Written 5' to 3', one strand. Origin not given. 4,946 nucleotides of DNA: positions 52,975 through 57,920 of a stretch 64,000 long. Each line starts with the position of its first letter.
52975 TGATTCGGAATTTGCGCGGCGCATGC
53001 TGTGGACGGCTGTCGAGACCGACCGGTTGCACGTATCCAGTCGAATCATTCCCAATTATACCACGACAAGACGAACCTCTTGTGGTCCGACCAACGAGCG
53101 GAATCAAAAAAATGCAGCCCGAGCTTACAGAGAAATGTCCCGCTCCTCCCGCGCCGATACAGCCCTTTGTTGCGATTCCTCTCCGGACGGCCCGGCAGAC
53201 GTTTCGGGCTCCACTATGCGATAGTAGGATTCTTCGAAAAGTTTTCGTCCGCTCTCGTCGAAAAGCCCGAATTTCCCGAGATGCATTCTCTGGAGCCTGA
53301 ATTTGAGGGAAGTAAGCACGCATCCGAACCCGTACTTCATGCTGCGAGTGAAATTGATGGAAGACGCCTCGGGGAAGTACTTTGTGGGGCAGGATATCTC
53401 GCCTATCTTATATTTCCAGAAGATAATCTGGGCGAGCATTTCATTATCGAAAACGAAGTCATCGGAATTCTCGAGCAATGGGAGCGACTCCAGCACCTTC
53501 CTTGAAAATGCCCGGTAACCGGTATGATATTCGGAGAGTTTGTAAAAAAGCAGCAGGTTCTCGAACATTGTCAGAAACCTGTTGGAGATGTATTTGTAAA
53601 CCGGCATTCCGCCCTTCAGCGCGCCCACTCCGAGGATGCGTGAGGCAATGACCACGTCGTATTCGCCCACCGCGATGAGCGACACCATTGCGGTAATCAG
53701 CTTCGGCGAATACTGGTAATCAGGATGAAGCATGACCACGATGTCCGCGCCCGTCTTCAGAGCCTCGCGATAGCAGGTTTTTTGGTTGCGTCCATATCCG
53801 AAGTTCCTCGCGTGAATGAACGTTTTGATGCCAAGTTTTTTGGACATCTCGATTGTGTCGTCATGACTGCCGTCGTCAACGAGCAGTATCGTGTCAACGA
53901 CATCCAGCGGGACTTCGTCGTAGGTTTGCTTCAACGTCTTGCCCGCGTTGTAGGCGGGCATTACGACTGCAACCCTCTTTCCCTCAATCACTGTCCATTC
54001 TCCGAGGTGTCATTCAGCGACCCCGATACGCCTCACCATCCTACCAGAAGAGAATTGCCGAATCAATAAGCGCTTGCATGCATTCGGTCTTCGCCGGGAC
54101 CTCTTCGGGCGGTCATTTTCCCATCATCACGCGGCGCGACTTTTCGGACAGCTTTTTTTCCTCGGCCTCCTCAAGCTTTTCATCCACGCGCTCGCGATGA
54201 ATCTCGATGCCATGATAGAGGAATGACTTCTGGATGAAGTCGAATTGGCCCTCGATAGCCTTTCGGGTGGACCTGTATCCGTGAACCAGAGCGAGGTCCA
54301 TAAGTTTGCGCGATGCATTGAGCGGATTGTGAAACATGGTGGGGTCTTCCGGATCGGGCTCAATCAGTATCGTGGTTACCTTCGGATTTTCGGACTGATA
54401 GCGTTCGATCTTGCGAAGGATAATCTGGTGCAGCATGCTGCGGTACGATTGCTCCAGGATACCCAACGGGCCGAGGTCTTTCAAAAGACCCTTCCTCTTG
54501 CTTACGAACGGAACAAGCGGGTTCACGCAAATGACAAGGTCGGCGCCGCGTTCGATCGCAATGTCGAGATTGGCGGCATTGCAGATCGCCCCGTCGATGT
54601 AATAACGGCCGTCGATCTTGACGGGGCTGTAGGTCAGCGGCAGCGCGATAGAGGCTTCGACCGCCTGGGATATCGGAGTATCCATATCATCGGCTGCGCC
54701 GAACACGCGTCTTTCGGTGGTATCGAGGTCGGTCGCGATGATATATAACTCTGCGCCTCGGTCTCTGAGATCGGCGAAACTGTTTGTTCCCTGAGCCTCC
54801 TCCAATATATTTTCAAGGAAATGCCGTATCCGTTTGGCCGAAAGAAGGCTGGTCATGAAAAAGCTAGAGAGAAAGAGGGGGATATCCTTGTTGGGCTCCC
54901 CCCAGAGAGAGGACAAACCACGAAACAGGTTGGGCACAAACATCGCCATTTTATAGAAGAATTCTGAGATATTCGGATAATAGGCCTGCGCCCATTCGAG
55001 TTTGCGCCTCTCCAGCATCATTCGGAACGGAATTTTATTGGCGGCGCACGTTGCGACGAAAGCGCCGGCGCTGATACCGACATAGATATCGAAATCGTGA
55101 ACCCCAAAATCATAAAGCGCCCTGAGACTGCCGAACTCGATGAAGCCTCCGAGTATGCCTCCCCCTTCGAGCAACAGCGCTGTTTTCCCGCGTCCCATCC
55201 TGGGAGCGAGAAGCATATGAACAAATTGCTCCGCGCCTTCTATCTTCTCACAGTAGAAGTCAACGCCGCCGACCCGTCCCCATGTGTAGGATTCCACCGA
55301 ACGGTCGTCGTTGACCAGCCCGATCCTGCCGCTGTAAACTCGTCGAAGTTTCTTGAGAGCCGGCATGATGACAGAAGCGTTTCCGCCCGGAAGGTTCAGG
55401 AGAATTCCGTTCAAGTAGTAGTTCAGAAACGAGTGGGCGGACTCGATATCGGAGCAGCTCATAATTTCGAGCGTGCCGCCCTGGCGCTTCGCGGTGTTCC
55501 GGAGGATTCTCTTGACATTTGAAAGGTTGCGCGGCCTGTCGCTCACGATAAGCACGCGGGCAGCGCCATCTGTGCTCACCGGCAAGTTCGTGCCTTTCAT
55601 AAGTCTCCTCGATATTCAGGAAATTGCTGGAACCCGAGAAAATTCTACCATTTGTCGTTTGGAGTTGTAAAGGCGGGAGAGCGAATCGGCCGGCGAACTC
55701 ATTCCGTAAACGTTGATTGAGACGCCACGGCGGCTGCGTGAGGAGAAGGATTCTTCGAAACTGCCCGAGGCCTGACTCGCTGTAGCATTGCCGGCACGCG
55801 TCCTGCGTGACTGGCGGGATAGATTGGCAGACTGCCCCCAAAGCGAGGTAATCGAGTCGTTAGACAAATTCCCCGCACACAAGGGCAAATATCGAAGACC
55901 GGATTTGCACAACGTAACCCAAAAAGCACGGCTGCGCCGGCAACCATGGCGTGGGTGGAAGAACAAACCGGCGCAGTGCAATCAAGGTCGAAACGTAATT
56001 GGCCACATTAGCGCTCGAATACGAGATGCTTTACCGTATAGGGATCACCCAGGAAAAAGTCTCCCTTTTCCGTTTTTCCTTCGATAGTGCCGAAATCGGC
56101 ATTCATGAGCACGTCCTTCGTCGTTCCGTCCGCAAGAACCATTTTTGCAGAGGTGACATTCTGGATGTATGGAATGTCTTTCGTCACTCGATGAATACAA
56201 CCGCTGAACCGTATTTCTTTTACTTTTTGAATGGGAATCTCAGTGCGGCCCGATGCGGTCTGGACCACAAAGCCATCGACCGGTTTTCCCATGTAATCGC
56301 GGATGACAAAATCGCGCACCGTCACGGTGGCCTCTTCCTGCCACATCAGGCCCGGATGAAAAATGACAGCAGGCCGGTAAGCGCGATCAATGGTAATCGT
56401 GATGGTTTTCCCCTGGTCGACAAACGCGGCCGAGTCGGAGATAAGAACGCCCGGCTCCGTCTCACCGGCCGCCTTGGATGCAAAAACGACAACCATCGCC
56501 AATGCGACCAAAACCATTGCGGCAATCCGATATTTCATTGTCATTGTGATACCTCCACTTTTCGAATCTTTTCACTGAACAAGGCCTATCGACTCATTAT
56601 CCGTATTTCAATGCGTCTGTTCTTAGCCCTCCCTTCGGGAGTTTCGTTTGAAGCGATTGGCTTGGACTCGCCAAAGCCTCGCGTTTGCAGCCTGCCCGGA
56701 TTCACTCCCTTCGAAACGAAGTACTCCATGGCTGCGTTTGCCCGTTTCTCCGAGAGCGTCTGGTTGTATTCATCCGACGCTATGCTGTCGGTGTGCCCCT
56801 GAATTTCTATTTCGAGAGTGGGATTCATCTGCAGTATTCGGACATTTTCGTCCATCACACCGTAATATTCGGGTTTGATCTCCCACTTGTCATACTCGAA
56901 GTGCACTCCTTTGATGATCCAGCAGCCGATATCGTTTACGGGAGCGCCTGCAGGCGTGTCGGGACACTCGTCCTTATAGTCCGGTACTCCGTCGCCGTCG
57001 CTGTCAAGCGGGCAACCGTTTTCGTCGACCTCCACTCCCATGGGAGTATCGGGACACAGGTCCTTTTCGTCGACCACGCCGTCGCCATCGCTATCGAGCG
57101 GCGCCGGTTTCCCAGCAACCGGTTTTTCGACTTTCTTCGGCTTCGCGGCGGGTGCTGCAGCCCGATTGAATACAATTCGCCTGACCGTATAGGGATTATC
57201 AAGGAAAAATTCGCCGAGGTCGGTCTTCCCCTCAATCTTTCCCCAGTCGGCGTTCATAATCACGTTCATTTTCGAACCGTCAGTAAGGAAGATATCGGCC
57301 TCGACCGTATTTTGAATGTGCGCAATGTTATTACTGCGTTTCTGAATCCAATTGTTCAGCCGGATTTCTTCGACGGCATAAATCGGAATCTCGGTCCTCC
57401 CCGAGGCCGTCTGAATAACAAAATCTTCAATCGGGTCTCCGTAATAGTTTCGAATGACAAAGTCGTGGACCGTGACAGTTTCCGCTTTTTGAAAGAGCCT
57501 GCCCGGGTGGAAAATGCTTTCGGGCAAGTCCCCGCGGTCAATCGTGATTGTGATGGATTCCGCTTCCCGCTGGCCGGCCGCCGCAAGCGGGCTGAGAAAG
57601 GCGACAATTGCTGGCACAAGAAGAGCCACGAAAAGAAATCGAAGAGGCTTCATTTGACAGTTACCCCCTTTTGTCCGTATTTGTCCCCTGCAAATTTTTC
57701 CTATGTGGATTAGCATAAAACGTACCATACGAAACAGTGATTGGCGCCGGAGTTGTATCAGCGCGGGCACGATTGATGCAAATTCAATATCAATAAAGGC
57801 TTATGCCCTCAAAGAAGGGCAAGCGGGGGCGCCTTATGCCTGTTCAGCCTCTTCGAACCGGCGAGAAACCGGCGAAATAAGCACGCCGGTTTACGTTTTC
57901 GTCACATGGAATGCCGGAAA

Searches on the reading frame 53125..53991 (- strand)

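Call 99: search_protein_families(library=pfam, proteins=[window:53125-53991:-], max_evalue=0.00001)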
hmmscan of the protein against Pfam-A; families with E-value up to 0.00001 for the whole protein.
window:53125-53991:- (288 aa): 1 family
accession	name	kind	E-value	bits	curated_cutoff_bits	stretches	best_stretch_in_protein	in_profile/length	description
PF00535.33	Glycos_transf_2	-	2.1e-20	73.8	23.3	1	9-169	2-166/168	Glycosyl transferase family 2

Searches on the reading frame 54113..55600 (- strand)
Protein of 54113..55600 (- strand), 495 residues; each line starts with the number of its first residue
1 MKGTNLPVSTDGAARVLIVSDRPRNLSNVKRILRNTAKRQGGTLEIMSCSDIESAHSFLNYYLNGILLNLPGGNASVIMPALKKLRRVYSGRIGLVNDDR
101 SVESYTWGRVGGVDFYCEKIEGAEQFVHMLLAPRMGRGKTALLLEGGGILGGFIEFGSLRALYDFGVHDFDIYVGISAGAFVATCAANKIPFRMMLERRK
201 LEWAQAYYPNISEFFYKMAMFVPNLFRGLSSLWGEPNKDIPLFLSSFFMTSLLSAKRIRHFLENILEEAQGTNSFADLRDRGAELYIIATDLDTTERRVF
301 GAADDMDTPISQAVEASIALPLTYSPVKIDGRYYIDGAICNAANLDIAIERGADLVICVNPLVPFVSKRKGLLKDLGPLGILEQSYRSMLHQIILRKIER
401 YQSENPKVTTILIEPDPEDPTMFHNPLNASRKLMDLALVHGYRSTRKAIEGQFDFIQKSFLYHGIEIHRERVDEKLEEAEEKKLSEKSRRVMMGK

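Call 99: search_protein_families(library=pfam, proteins=[window:54113-55600:-], max_evalue=0.00001)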
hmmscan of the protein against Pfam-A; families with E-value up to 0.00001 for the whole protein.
window:54113-55600:- (495 aa): 1 family
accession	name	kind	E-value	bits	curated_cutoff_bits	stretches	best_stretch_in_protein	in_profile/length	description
PF01734.28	Patatin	-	2.7e-30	106.4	27.7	1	142-349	1-191/191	Patatin-like phospholipase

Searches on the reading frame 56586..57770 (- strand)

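Call 99: search_protein_families(library=pfam, proteins=[window:56586-57770:-], max_evalue=0.00001)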
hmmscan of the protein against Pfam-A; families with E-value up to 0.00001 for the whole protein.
window:56586-57770:- (394 aa): 1 family
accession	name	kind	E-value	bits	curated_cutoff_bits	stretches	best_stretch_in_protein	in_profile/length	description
PF00691.25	OmpA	-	2.8e-24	85.7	27.2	1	291-385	2-98/98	OmpA family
